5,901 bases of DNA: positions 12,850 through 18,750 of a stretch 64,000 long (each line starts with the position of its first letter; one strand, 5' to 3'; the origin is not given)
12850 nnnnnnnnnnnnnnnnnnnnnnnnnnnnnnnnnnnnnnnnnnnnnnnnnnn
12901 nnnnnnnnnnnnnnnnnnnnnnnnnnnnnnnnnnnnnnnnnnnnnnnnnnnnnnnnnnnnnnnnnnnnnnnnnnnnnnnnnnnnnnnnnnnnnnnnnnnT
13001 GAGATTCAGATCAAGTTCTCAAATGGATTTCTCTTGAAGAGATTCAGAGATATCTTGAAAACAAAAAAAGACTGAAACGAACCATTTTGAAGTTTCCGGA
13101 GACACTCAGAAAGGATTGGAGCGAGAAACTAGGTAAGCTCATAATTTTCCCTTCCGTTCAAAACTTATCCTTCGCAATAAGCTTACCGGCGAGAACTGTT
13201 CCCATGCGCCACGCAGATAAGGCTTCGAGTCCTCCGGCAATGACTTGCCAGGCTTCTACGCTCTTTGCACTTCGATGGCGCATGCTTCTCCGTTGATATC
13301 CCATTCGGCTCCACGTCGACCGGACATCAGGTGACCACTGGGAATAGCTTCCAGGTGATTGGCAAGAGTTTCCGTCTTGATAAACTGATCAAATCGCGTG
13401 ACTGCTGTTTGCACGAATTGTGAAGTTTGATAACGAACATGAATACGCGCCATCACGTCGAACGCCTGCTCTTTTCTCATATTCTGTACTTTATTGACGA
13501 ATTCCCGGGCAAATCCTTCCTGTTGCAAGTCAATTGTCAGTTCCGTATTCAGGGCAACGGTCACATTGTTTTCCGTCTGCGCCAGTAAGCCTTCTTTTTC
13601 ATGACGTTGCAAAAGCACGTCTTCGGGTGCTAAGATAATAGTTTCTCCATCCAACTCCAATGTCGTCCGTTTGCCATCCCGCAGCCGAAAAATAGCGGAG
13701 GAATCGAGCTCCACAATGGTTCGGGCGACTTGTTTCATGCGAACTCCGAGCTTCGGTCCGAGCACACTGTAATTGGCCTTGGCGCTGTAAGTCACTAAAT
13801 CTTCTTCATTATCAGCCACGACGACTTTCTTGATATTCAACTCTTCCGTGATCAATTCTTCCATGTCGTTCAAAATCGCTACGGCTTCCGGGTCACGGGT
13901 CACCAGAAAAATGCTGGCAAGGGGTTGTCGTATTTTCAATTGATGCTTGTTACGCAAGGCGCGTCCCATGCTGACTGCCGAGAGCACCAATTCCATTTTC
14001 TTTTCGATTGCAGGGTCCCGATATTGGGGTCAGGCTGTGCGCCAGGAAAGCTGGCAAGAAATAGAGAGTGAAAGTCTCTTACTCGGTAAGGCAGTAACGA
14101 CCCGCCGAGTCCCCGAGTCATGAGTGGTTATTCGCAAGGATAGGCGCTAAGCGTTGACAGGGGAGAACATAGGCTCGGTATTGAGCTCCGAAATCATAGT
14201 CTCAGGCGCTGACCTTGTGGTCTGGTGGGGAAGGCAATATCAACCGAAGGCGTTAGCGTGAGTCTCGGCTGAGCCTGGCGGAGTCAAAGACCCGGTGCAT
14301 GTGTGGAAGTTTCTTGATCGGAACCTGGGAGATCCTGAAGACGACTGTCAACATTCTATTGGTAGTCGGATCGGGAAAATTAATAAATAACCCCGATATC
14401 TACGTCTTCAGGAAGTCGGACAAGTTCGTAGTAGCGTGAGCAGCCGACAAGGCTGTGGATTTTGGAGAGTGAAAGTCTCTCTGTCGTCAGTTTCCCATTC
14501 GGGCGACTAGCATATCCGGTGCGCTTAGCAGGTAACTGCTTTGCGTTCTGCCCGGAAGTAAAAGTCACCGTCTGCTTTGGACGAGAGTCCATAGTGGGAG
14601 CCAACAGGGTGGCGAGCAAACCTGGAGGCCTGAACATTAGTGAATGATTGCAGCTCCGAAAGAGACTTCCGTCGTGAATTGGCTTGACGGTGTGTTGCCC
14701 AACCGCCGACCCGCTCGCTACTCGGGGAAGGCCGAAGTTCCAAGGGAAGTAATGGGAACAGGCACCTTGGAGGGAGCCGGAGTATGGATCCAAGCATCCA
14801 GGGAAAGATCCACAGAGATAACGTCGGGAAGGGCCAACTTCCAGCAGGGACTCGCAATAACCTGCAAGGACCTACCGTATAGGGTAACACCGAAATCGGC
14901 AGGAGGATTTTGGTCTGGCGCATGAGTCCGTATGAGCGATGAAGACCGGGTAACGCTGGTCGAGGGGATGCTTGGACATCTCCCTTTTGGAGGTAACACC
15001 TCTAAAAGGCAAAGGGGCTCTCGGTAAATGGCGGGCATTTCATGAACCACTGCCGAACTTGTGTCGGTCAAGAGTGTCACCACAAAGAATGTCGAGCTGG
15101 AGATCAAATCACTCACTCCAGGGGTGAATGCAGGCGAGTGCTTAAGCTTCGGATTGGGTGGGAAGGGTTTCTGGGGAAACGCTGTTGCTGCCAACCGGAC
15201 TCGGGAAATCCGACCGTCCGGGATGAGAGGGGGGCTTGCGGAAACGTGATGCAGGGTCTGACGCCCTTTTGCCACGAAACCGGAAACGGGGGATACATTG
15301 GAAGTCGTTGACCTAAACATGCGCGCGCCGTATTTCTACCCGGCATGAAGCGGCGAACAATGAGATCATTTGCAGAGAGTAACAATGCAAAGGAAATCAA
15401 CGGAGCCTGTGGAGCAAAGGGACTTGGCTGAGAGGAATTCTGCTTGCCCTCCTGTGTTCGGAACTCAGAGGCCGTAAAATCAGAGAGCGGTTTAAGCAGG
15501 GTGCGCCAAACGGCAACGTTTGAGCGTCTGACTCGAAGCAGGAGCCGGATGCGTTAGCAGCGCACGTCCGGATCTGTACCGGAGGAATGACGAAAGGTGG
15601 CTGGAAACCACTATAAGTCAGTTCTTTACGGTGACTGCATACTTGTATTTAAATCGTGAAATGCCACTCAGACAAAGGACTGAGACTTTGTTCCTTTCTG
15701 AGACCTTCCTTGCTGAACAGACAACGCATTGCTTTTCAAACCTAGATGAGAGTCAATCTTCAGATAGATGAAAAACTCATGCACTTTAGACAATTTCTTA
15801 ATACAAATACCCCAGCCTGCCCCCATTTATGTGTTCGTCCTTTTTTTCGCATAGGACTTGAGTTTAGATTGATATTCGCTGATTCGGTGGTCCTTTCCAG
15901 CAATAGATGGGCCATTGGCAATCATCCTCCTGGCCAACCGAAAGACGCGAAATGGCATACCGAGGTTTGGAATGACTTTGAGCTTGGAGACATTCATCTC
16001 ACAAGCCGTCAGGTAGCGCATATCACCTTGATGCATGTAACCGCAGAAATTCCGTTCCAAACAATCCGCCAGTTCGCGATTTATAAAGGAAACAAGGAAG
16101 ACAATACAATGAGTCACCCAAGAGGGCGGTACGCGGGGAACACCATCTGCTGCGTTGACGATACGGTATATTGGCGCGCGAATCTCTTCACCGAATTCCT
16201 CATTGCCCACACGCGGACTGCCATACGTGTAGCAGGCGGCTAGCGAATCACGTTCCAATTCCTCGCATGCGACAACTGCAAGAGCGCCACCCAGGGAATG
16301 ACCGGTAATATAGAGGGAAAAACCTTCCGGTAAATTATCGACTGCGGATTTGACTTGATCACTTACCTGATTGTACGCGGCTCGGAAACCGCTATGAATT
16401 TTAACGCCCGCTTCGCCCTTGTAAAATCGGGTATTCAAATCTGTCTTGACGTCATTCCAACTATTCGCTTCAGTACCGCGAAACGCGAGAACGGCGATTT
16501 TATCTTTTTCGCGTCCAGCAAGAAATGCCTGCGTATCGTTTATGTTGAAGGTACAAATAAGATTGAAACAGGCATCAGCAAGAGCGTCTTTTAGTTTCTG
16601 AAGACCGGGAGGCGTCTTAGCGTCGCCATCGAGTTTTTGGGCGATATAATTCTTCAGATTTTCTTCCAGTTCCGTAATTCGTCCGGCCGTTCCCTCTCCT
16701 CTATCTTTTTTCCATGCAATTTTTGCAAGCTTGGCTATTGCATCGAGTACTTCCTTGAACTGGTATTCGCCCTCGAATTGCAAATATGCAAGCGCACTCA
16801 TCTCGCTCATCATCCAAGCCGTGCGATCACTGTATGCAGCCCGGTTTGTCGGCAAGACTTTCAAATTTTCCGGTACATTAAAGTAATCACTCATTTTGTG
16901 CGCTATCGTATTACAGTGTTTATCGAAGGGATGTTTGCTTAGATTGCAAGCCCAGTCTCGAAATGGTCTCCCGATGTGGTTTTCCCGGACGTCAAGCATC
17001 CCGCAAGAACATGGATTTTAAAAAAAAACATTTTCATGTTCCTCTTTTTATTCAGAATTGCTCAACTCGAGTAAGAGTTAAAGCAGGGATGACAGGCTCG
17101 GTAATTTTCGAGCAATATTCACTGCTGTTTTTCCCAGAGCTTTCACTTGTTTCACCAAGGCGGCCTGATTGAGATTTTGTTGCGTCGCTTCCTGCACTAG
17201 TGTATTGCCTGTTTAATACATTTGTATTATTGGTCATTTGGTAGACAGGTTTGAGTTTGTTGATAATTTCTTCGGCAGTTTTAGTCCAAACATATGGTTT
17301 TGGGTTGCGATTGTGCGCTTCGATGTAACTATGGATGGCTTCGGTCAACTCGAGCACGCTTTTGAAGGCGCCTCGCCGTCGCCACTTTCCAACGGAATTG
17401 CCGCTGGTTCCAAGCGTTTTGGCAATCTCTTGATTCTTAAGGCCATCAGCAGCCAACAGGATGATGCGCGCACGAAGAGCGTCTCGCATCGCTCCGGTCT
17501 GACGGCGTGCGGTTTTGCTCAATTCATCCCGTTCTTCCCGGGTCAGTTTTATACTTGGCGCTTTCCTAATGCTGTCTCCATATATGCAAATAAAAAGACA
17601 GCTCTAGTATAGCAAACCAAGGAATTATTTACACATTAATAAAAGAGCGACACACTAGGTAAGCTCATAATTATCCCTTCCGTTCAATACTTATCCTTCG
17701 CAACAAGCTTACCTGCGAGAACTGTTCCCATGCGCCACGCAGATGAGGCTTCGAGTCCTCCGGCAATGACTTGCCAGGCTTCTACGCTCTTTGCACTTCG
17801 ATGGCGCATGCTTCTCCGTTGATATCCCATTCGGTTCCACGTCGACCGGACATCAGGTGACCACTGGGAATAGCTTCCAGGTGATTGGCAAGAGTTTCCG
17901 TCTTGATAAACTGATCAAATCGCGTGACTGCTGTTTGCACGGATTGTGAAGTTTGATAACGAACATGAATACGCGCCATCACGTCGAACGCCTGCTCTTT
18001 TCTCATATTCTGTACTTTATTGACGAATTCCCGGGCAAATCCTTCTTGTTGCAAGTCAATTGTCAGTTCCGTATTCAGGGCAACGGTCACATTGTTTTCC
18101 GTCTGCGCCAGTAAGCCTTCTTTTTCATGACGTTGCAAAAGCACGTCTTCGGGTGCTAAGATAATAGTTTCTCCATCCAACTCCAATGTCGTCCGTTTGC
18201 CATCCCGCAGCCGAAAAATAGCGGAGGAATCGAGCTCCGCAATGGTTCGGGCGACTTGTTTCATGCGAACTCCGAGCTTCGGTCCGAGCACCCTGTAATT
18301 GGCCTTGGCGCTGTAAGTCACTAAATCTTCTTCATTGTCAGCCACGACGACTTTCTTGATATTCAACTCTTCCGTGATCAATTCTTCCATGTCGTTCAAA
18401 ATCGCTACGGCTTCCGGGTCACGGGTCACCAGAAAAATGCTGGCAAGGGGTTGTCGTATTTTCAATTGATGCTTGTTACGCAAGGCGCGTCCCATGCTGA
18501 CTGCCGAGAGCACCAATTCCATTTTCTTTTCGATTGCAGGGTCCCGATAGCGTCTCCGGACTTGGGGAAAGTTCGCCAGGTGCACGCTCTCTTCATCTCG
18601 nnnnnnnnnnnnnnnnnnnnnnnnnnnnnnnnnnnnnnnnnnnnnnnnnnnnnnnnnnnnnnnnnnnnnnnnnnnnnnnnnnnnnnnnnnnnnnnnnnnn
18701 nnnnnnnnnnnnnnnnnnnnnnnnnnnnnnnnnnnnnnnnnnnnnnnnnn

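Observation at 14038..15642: ORF-less group II intron adjacent to a detached ileS 3' fragment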

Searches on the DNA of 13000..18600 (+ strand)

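Call 4: search_rna_families(source=window, start=13000, end=18600, threshold=evalue, max_evalue=10, show_alignments=6)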
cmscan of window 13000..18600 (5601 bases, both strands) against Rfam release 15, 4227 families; matches with E-value up to 10: 6.
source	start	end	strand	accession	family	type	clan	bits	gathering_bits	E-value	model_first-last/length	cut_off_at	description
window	14071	14293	+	RF02005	group-II-D1D4-6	Intron;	CL00102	168.1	49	7.6e-50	1-225/225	no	Group II catalytic intron D1-D4-6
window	14463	14639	+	RF02003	group-II-D1D4-4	Intron;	CL00102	33.2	49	9.8e-05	1-138/138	no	Group II catalytic intron D1-D4-4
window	15540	15635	+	RF00029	Intron_gpII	Intron;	-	31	40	0.0031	1-77/77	no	Group II catalytic intron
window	15541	15578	+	RF04356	Plastid-ndhA-ndhB-1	Intron;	CL00155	19.3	61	1.1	8-46/49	no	Plastid-ndhA-ndhB-1 group II-D5 intron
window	16609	16728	-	RF02158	NPPA-AS1_3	Gene; lncRNA;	-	14.8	55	7.7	1-108/108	no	NPPA antisense RNA 1 conserved region 3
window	16189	16207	-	RF01129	sR44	Gene; snRNA; snoRNA; CD-box;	-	13.5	45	9.4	1-55/55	no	Small nucleolar RNA sR44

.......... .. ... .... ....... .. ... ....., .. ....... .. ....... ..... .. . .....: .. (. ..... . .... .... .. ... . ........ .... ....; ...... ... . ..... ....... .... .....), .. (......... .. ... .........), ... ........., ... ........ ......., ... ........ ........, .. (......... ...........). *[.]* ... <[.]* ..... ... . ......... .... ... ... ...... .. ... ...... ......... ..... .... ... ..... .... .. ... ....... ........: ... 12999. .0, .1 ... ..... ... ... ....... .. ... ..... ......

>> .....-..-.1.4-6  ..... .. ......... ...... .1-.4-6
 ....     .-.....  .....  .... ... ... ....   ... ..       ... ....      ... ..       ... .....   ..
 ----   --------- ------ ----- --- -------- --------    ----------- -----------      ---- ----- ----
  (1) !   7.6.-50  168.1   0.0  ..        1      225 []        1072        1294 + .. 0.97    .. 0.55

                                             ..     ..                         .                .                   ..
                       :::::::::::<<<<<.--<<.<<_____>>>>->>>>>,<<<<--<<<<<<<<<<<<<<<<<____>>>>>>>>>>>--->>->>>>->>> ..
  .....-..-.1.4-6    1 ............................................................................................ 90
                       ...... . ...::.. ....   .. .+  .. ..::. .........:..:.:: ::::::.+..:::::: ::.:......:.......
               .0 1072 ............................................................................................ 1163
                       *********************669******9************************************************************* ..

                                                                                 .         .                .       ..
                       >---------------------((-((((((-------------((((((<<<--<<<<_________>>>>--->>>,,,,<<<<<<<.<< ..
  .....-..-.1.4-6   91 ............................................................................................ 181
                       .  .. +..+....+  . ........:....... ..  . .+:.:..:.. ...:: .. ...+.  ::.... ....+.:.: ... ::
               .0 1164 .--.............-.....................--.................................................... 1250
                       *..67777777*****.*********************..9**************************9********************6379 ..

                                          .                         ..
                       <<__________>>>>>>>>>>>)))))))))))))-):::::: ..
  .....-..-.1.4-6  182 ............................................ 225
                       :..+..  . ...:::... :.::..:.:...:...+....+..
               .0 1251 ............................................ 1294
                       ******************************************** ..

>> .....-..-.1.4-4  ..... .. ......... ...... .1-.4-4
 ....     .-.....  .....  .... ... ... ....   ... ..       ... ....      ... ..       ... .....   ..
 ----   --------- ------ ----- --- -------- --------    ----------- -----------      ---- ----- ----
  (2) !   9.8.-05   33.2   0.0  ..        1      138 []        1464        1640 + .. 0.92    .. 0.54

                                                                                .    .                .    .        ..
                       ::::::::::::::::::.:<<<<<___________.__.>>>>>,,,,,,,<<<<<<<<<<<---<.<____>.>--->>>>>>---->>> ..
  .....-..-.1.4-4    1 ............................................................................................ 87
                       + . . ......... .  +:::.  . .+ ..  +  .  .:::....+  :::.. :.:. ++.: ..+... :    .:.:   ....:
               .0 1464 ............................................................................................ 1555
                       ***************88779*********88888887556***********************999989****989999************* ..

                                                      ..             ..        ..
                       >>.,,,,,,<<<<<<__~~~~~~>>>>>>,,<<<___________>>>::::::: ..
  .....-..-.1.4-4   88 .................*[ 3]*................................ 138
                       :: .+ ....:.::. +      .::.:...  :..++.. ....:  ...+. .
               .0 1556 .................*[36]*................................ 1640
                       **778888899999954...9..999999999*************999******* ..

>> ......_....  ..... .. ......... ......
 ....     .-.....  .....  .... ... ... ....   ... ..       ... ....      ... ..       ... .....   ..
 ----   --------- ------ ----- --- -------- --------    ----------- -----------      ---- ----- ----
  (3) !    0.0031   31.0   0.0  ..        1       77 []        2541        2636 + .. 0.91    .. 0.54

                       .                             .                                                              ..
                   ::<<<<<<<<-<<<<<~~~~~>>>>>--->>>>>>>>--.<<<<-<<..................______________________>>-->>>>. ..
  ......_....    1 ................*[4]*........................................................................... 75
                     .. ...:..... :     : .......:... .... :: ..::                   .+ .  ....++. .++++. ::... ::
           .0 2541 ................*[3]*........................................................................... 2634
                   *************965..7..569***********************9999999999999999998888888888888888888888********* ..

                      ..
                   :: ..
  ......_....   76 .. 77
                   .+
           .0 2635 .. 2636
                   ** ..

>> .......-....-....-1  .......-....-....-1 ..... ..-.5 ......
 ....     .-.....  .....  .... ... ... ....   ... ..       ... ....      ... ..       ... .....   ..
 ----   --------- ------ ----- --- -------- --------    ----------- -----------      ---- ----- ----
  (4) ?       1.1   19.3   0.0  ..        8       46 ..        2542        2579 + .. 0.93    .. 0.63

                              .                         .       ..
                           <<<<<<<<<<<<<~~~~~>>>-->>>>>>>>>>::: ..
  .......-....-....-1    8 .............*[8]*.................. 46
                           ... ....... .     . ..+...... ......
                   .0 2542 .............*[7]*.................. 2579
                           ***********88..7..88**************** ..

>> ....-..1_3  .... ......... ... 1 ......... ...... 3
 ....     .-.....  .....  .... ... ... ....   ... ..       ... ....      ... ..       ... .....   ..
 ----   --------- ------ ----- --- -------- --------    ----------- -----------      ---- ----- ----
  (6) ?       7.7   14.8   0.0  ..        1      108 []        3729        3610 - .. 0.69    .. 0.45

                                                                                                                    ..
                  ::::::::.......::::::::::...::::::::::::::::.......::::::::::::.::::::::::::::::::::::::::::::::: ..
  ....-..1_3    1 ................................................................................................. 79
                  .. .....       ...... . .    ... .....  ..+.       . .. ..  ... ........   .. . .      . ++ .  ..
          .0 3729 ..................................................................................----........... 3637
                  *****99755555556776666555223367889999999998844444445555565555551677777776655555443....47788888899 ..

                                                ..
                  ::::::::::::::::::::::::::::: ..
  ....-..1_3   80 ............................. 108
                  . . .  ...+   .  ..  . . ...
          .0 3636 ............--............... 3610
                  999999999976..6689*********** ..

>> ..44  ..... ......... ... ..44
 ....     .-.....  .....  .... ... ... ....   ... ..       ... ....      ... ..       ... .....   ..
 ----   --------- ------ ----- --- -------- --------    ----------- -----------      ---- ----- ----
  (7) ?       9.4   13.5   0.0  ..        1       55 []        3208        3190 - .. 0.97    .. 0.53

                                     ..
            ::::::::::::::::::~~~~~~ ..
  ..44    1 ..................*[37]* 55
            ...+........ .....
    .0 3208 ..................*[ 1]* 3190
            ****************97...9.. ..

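Call 14: search_dna_similar(query=window:14037-15642:+, collection=plasmids, mode=distant, max_rows=25)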
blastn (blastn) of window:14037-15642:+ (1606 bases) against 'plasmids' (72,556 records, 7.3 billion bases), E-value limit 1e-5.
Records with a match: 29; places in all: 30; records where one place covers at least 80% of the query: 0.
Best place of each record, by identity: 95-99% 1; 80-90% 1; 60-80% 27.
By first word of the organism name: Rhizobium 7; Agrobacterium 3; Roseibium 2; Mesorhizobium 2; Neorhizobium 2; Cupriavidus 2; Niallia 1; Methylosinus 1; Mycobacterium 1; Bacillus 1; and 7 more.
By predicted mobility (MOB-suite, as given by PLSDB): non-mobilizable 11; conjugative 11; mobilizable 7.
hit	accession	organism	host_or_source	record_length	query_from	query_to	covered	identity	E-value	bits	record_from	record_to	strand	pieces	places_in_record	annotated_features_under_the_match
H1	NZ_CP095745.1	Niallia sp. Man26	Penaeus monodon,whole ...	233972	436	920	30%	66.4%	3e-16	95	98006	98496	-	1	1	none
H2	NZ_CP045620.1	Roseibium aggregatum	-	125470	3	295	18%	71.5%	1e-21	113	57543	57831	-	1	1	none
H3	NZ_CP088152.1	Mesorhizobium mediterraneum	Cicer arietinum L.,cell culture,radical ...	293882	1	296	18%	69.1%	1e-15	93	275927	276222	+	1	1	none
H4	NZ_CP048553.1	Agrobacterium tumefaciens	walnut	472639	1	296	18%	69.0%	3e-16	95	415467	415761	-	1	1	none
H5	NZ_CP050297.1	Mesorhizobium huakuii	Oxytropis kamtschatica,cell ...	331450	1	296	18%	69.0%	3e-16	95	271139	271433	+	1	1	none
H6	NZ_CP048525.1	Agrobacterium tumefaciens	walnut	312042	1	296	18%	69.0%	3e-16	95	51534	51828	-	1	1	none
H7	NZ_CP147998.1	Neorhizobium sp. EC2-8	-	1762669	1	296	18%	69.0%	3e-16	95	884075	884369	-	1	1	record has no annotation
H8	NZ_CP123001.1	Neorhizobium petrolearium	single cell,petroleum contaminated soil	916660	1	296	18%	69.0%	3e-16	95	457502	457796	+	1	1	none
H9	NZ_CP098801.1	Rhizobium anhuiense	Trifolium dubium,Cell culture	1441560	1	296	18%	68.7%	4e-14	89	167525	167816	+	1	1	record has no annotation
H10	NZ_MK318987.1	Rhizobium rhizogenes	-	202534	1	296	18%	68.7%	1e-13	86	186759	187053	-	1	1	none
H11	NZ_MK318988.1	Rhizobium rhizogenes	-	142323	1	296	18%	68.7%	1e-13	86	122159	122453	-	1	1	none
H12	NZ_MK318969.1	Rhizobium rhizogenes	-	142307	1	296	18%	68.7%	1e-13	86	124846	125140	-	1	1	none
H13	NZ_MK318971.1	Rhizobium rhizogenes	-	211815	1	296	18%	68.7%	1e-13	86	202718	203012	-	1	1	none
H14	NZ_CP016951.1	Cupriavidus taiwanensis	Mimosa,single cell,nodules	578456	1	298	19%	68.2%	9e-10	73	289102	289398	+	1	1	ltrA: group II intron reverse transcriptase/maturase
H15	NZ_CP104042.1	Rhizobium sp. WSM4643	Pisum sativum,Cell culture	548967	1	296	18%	68.1%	6e-12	81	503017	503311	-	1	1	none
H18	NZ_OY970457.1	Mycobacterium riyadhense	-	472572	710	1212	16%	74.4%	3e-16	167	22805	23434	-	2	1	none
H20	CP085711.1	Bacillus sp. F19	single cell,soil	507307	402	625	14%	69.3%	3e-9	72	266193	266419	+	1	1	none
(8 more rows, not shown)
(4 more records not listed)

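Call 15: search_dna_similar(query=window:14037-15642:+, collection=phages, mode=distant, max_rows=15)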
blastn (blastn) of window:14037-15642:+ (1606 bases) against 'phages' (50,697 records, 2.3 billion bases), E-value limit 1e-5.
Records with a match: 1; places in all: 1; records where one place covers at least 80% of the query: 0.
Best place of each record, by identity: 60-80% 1.
By first word of the organism name: Bacteriophage 1.
By host as written in the record: - 1.
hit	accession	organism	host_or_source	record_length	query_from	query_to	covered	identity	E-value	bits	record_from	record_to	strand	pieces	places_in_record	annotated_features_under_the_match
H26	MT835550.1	Bacteriophage sp.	human fecal samples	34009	1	295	18%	68.2%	2e-13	84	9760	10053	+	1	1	record has no annotation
